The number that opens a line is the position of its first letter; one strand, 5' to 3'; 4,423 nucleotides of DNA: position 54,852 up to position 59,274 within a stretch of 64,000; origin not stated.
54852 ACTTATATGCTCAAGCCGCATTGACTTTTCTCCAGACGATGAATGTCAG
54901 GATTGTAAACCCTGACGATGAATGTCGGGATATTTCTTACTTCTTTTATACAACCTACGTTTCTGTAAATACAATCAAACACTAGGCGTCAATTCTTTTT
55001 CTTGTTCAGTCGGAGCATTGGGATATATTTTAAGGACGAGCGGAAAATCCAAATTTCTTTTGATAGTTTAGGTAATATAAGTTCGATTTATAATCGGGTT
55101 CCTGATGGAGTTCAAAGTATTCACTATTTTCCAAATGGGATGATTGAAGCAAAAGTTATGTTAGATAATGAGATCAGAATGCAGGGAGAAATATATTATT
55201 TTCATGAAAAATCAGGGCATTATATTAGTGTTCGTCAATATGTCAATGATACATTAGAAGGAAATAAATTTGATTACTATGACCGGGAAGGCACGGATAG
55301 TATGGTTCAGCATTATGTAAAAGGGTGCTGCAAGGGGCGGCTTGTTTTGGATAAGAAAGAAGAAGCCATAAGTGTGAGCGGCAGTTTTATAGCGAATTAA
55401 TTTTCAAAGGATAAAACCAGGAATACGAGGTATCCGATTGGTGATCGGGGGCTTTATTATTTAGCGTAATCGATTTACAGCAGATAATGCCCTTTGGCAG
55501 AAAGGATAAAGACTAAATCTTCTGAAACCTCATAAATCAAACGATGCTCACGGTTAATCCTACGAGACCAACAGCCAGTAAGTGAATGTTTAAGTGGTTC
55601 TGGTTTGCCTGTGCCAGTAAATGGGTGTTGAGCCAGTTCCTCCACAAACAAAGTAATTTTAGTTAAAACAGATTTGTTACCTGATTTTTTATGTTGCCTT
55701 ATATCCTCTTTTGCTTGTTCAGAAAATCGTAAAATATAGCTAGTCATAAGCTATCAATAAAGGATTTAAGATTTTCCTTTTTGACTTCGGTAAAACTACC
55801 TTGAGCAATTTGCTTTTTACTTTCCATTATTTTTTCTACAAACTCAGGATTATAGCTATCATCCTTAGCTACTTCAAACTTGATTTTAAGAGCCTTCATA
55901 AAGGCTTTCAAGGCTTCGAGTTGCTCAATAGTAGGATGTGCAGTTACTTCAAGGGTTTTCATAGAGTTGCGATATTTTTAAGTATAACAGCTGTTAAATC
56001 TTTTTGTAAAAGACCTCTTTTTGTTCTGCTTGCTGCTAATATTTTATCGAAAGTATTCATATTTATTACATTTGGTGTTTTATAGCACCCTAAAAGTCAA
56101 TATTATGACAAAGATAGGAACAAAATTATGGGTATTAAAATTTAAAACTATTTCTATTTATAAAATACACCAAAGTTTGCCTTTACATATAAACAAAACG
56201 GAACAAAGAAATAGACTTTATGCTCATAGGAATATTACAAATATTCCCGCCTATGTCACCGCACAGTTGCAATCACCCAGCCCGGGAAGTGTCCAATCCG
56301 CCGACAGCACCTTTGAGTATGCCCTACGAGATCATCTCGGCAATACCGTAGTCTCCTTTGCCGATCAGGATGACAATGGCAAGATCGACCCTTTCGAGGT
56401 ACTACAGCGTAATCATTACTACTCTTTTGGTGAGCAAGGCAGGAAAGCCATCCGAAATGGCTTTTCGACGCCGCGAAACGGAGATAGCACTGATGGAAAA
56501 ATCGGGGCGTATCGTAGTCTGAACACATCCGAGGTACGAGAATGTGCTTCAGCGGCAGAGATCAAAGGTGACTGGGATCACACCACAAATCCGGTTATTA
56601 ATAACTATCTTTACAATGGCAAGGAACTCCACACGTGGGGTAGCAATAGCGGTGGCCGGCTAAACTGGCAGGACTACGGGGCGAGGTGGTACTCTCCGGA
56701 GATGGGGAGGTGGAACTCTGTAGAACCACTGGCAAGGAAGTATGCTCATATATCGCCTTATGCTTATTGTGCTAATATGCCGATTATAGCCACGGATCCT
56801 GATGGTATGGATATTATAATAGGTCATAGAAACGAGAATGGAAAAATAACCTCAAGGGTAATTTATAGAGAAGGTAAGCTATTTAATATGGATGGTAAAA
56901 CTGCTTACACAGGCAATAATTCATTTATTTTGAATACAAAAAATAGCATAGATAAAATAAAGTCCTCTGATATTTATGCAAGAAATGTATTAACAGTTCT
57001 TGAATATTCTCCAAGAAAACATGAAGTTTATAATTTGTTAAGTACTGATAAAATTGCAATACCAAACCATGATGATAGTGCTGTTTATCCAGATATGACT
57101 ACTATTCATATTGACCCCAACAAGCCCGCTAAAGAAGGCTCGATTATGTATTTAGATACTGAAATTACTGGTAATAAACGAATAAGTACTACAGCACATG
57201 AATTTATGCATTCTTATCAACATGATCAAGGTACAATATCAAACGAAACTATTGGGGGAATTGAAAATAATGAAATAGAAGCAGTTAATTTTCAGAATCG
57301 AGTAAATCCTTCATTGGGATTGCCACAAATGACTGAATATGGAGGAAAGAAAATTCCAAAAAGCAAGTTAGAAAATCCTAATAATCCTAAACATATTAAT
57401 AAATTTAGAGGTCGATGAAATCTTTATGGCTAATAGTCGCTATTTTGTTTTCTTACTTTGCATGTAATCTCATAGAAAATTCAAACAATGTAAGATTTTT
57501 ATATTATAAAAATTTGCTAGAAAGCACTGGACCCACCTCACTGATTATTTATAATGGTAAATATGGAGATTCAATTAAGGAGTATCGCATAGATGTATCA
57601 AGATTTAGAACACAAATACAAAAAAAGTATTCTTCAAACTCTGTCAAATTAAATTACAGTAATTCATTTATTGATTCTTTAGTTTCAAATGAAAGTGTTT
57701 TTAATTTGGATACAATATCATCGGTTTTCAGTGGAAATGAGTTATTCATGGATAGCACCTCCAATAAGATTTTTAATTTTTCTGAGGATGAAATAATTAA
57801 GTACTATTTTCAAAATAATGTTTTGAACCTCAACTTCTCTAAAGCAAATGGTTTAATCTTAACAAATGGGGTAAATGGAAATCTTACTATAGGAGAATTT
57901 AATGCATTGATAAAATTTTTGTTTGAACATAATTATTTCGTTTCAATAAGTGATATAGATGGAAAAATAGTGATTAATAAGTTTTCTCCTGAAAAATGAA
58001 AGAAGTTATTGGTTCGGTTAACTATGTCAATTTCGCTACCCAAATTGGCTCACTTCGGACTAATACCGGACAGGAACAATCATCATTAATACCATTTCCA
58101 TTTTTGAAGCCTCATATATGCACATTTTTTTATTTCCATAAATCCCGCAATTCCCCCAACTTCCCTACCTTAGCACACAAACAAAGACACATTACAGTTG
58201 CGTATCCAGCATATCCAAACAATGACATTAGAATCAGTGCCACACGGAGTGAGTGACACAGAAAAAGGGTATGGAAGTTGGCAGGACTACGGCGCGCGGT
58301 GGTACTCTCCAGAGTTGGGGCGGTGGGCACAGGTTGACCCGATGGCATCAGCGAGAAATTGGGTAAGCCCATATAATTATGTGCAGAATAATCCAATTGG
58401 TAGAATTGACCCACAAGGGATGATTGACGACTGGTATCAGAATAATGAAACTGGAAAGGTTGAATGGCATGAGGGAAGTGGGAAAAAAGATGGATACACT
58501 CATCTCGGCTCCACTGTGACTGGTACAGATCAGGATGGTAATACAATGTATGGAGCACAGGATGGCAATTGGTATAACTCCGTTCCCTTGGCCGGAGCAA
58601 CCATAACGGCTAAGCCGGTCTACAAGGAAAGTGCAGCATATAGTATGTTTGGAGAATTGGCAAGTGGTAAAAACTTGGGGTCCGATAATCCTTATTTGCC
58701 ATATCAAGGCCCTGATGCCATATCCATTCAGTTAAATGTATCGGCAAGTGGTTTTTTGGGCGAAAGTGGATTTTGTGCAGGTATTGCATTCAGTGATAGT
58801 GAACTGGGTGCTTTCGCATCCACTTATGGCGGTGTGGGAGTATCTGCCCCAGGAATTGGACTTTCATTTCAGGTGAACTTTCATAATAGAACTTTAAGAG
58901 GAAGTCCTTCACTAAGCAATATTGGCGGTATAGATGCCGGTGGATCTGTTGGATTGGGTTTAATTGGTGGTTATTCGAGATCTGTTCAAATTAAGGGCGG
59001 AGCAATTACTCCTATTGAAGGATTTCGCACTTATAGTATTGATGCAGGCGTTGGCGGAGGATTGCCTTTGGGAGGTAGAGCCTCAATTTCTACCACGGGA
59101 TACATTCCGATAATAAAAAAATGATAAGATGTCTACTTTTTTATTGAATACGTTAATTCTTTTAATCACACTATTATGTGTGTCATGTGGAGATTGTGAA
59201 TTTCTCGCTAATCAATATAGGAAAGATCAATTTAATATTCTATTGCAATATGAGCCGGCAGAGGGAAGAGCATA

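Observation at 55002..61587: Detached array of three RHS orphan toxin-immunity cassettes with no full-length rhs gene in view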

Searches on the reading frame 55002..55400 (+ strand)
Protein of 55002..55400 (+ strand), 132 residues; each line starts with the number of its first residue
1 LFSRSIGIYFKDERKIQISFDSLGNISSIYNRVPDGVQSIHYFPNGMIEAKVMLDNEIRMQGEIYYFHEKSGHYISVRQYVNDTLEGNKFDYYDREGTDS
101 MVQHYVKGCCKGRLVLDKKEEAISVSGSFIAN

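Call 3: search_protein_families(library=pfam, proteins=[window:55002-55400:+], max_evalue=0.1)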
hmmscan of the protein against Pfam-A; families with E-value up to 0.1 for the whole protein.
window:55002-55400:+ (132 aa): 1 family
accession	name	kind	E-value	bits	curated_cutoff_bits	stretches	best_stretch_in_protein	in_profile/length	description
PF19127.6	Choline_bind_3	-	0.097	13.1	27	0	60-75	28-43/47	Choline-binding repeat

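Call 4: search_protein_families(library=ncbifam, proteins=[window:55002-55400:+], max_evalue=0.1)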
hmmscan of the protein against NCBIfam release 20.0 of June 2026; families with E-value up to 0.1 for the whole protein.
window:55002-55400:+ (132 aa): 0 families

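Call 39: search_protein_families(library=pfam, proteins=[window:55002-55400:+], max_evalue=10)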
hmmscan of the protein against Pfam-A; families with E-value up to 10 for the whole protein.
window:55002-55400:+ (132 aa): 1 family
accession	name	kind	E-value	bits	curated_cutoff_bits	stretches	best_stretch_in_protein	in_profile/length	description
PF19127.6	Choline_bind_3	-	0.097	13.1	27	1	60-75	28-43/47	Choline-binding repeat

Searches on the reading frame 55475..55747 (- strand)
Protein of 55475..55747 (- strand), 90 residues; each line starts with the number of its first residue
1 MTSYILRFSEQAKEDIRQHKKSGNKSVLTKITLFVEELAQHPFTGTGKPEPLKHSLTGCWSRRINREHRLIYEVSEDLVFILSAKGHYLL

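Call 39: search_protein_families(library=pfam, proteins=[window:55475-55747:-], max_evalue=10)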
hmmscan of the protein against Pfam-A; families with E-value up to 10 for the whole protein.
window:55475-55747:- (90 aa): 4 families
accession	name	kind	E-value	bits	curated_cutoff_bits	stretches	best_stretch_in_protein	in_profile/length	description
PF06769.20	YoeB_toxin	-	3.5e-25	88.3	27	1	8-88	1-80/80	YoeB-like toxin of bacterial type II toxin-antitoxin system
PF05016.21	ParE_toxin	-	7.1e-08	33.4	23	1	6-82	1-80/89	ParE toxin of type II toxin-antitoxin system, parDE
PF15738.11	YafQ_toxin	-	0.012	16.3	30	1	6-83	3-79/88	Bacterial toxin of type II toxin-antitoxin system, YafQ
PF05015.19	HigB-like_toxin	-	0.094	13.6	27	1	48-78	52-82/91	RelE-like toxin of type II toxin-antitoxin system HigB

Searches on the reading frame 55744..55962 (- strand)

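Call 39: search_protein_families(library=pfam, proteins=[window:55744-55962:-], max_evalue=10)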
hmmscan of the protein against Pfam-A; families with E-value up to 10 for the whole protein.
window:55744-55962:- (72 aa): 3 families
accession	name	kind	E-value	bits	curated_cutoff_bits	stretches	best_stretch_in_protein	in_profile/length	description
PF10884.14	DUF2683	-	2.5e-22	79.3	27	1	1-66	1-65/66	Protein of unknown function (DUF2683)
PF17150.9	CHASE6_C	-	0.022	15.8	27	1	32-70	27-65/80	C-terminal domain of two-partite extracellular sensor domain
PF18330.7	Lig_C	-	0.045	14.1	25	1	13-54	75-119/125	Ligase Pab1020 C-terminal region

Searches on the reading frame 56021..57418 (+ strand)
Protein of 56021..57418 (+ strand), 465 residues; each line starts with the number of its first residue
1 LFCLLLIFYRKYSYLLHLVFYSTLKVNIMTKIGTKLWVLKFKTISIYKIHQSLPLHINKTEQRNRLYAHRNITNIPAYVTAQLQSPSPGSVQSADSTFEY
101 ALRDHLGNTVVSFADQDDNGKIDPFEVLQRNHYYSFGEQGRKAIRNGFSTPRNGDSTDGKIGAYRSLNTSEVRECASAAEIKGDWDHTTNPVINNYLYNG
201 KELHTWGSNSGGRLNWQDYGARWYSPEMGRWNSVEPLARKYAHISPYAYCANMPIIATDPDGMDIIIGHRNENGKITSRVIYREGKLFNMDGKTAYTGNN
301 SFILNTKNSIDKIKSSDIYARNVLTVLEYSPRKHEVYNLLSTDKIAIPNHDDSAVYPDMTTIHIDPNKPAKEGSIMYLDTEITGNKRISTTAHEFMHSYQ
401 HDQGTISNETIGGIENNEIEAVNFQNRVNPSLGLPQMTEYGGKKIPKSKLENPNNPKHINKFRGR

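Call 3: search_protein_families(library=pfam, proteins=[window:56021-57418:+], max_evalue=0.1)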
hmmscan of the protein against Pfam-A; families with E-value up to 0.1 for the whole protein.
window:56021-57418:+ (465 aa): 1 family
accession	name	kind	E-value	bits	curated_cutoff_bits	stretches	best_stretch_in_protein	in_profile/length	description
PF20573.4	DUF6782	-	0.072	12.8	27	0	372-408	75-111/241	Putative metallopeptidase family (DUF6782)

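Call 4: search_protein_families(library=ncbifam, proteins=[window:56021-57418:+], max_evalue=0.1)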
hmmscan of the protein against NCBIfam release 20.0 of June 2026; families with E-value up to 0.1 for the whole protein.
window:56021-57418:+ (465 aa): 1 family
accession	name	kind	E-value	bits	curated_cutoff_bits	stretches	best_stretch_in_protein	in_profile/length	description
TIGR03696.1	Rhs_assc_core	domain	5.6e-12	46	32.5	1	192-263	13-76/76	RHS repeat-associated core domain-containing protein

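Call 52: list_cluster_members(proteins=[window:56105-57415:+, window:57415-57996:+, window:58222-59121:+, window:59129-59473:+, window:59487-59804:+, window:60162-60869:+, window:60853-61584:+, window:55002-55397:+])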
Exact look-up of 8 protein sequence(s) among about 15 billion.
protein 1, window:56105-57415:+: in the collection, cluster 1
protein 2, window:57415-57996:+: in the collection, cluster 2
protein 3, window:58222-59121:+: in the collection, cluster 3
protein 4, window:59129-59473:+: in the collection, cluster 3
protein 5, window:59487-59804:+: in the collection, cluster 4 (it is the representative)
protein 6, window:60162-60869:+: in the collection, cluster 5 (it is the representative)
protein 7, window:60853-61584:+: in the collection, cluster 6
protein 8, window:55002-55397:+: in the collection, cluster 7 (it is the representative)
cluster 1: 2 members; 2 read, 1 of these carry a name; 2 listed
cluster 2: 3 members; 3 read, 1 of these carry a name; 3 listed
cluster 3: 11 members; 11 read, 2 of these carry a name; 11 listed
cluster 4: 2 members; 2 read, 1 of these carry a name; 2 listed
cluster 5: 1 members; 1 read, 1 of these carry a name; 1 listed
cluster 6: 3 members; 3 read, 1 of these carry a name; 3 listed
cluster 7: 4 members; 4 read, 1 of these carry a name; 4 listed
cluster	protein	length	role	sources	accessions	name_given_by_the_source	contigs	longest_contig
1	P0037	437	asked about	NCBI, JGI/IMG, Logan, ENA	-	RHS repeat-associated protein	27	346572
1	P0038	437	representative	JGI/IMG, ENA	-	-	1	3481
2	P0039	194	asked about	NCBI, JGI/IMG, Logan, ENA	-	hypothetical protein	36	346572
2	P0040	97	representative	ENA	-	-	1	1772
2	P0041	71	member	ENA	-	-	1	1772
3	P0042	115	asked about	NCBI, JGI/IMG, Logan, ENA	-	-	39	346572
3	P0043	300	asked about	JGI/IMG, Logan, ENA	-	-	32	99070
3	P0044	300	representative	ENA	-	-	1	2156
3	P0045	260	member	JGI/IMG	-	hypothetical protein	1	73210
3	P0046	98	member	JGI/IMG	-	hypothetical protein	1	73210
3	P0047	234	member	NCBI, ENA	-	-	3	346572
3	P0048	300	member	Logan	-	-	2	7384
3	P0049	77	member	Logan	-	-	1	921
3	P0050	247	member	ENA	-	-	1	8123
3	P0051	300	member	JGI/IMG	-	-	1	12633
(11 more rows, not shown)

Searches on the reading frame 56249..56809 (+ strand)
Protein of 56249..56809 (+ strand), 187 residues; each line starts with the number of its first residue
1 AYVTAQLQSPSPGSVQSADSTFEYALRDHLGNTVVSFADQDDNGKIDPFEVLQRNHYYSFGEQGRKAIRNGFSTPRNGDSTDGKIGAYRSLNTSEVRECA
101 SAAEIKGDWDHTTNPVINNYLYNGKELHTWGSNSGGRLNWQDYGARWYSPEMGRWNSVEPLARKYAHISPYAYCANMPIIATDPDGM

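Call 26: find_homologous_proteins(query=window:56249-56809:+, max_evalue=0.00001)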
Query seq(187 aa) (187 aa): 6 proteins with E <= 0.00001 among 45 candidates.
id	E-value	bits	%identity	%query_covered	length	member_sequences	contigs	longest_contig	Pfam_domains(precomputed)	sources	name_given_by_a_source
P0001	2.9e-22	98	41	81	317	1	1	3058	-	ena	-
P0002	5.0e-22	97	41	88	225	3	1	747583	-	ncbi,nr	ncbi:MAG: RHS repeat-associated core domain-containing protein [Saprospirales bacterium]|nr:RHS repe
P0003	3.5e-15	74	36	90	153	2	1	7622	-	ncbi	ncbi:MAG: RHS repeat-associated core domain-containing protein, partial [Saprospiraceae bacterium]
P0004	6.1e-15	74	36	84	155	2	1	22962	-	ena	-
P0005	1.1e-10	60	33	87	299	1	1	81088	-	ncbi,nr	ncbi:hypothetical protein CEQ90_15345 [Lewinellaceae bacterium SD302]|nr:hypothetical protein CEQ90_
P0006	2.4e-8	52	37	78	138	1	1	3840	-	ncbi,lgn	-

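Call 28: find_related_loci(query=A2, collection=genome_contigs, flank=10000)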
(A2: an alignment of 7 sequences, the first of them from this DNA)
Query A2 (187 aa) in genome_contigs; peptide patterns used: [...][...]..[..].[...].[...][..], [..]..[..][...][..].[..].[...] (x = any residue, [..] = any of these).
599 stretches matched a pattern (row limit reached: there are more); 571 encode a relative of the query (tblastn E <= 1e-3); the best 80 are kept; 80 distinct loci.
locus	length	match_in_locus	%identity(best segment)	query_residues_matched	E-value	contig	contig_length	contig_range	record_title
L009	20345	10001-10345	41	24-187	4e-33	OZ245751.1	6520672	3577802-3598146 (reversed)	MAG: Saprospiraceae bacterium isolate 8f35e0f5-1df0-4d37-baeb-18c41ceaeba0 genome assembly, chromosome: 1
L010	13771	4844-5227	38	14-186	4e-31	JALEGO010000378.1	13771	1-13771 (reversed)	MAG: Flavobacteriales bacterium isolate CC_bin18 k97_117913, whole genome shotgun sequence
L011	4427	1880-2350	36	8-187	1e-30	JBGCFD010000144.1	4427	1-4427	MAG: Saprospiraceae bacterium isolate SGMAG-30 contig145, whole genome shotgun sequence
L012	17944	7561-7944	40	22-187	1e-29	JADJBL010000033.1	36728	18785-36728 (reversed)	MAG: Saprospirales bacterium isolate AalW_18-Q3-R10-53_MAXAC.392 tig00047474-10-366390, whole genome shotgun sequence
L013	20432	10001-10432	36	16-187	7e-29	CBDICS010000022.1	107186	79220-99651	MAG: Saprospiraceae bacterium isolate a23b7677-c5c3-4575-ba98-54ad289a6580 genome assembly, contig: contig_22, whole gen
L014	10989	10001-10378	37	23-187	2e-27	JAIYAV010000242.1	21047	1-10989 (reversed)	MAG: Saprospiraceae bacterium isolate E1_MAG_00014 pond_E1_MAG_00014_000000000238, whole genome shotgun sequence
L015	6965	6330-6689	37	22-186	1e-27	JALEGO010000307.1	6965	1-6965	MAG: Flavobacteriales bacterium isolate CC_bin18 k97_95695, whole genome shotgun sequence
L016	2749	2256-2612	36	22-186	1e-26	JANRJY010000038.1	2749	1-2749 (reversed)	MAG: Bacteroidota bacterium isolate bins.359 k141_1029766, whole genome shotgun sequence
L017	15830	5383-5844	33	8-186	2e-26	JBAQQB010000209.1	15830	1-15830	MAG: Saprospiraceae bacterium isolate MFD03278_ilm_asm_bin14 k127_32221, whole genome shotgun sequence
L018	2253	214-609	37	14-186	1e-25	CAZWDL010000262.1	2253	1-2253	MAG TPA_asm: uncultured Saprospiraceae bacterium isolate SRP141376_co3_88 genome assembly, contig: NODE_116312_length_22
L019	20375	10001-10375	38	23-187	1e-25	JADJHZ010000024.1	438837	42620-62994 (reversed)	MAG: Haliscomenobacter sp. isolate Ega_18-Q3-R5-49_BATAC.545 tig00742009-10-4376140, whole genome shotgun sequence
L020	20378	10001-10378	37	22-186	2e-25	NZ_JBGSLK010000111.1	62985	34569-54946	MAG: Haliscomenobacter sp. isolate JTS-AC203 k141_3710171, whole genome shotgun sequence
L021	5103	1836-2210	37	23-187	8e-25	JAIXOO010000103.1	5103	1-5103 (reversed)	MAG: Saprospiraceae bacterium isolate C1_MAG_00026 C1_MAG_00026_000000000331, whole genome shotgun sequence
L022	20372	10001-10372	37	22-186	7e-25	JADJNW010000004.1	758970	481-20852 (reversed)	MAG: Saprospiraceae bacterium isolate Fred_18-Q3-R57-64_BAT3C.164 tig00004085-10-7592960, whole genome shotgun sequence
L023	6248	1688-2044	35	22-186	7e-25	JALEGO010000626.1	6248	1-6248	MAG: Flavobacteriales bacterium isolate CC_bin18 k97_190898, whole genome shotgun sequence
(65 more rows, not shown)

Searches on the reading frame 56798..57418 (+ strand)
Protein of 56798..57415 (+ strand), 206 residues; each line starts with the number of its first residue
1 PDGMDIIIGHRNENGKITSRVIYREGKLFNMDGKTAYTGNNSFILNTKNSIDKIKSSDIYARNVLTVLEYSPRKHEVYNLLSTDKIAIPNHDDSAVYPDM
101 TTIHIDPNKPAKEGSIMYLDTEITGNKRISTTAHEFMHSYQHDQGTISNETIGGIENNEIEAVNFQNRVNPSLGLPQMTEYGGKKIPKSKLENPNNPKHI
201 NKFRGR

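Call 39: search_protein_families(library=pfam, proteins=[window:56810-57418:+], max_evalue=10)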
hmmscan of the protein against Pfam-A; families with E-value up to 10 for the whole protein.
window:56810-57418:+ (202 aa): 3 families
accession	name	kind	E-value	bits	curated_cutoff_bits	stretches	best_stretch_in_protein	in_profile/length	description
PF20573.4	DUF6782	-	0.02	14.6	27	1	108-145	74-111/241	Putative metallopeptidase family (DUF6782)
PF14891.12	Peptidase_M91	-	0.11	13.2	25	1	31-164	5-130/176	Effector protein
PF06114.19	Peptidase_M78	-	0.2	11.9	22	1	109-150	27-68/123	IrrE N-terminal-like domain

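Call 40: search_solved_structures(query=window:56810-57415:+, max_evalue=1)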
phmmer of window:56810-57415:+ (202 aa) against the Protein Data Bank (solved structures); distinct sequences matched with E-value up to 1: 0.

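Call 41: find_homologous_proteins(query=window:56810-57415:+, max_evalue=0.001)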
Query window:56810-57415:+: 64 candidates shared short words with the query, none scored E <= 0.001.

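Call 72: predict_structure(protein=window:56798-57415:+)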
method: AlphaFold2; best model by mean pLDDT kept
length: 206 residues; sequences in the alignment: 1
mean_pLDDT: 33.5   pTM: 0.20
mean pLDDT of the five models: 33.5, 30.7, 30.1, 29.6, 28.3
residues with pLDDT >= 90: 0; 70-90: 0; 50-70: 9; < 50: 197
segments of 3 or more residues with pLDDT < 50: 1-179, 192-206
pLDDT, mean of each block of 10 residues (from residue 1): 38 39 43 33 29 25 33 34 28 27 32 32 31 28 25 26 28 43 54 43 37
secondary structure, 60 per line:
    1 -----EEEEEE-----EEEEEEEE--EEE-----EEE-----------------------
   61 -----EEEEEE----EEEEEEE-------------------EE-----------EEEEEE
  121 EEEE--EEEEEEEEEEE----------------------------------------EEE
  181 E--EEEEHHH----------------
elements in order: E6-11 E17-24 E27-29 E35-37 E66-71 E76-82 E115-124 E127-137 E178-181 E184-187

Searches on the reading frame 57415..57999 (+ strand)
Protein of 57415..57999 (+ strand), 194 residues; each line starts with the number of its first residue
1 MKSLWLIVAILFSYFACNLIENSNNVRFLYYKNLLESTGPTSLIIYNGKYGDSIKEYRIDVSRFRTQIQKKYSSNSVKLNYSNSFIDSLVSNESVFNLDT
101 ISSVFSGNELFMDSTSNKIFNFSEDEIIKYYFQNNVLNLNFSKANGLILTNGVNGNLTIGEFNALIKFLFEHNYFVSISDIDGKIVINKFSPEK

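Call 3: search_protein_families(library=pfam, proteins=[window:57415-57999:+], max_evalue=0.1)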
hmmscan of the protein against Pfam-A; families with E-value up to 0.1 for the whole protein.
window:57415-57999:+ (194 aa): 0 families

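Call 4: search_protein_families(library=ncbifam, proteins=[window:57415-57999:+], max_evalue=0.1)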
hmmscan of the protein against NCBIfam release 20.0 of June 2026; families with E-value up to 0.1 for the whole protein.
window:57415-57999:+ (194 aa): 0 families

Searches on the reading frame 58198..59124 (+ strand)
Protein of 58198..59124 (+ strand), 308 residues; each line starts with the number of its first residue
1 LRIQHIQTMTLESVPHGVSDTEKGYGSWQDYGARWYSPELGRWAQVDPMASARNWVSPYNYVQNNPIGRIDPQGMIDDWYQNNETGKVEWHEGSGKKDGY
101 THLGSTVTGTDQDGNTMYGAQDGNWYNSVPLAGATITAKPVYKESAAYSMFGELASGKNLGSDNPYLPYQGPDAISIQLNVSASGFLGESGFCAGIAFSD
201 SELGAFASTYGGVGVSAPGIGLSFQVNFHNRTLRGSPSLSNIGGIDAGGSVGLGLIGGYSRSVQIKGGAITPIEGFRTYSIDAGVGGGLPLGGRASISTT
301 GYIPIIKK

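Call 3: search_protein_families(library=pfam, proteins=[window:58198-59124:+], max_evalue=0.1)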
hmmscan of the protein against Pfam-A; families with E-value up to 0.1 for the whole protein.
window:58198-59124:+ (308 aa): 0 families

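Call 4: search_protein_families(library=ncbifam, proteins=[window:58198-59124:+], max_evalue=0.1)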
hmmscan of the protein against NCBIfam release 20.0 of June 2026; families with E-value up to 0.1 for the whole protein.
window:58198-59124:+ (308 aa): 1 family
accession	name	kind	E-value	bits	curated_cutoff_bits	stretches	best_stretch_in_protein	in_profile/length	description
TIGR03696.1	Rhs_assc_core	domain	8.8e-14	51.8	32.5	1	28-75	30-76/76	RHS repeat-associated core domain-containing protein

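Call 14: find_encoding_contigs(protein=window:58198-59124:+, flank=10000, max_places=6)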
Protein window:58198-59124:+ (308 aa): no gene with exactly this product is on record in the collection.
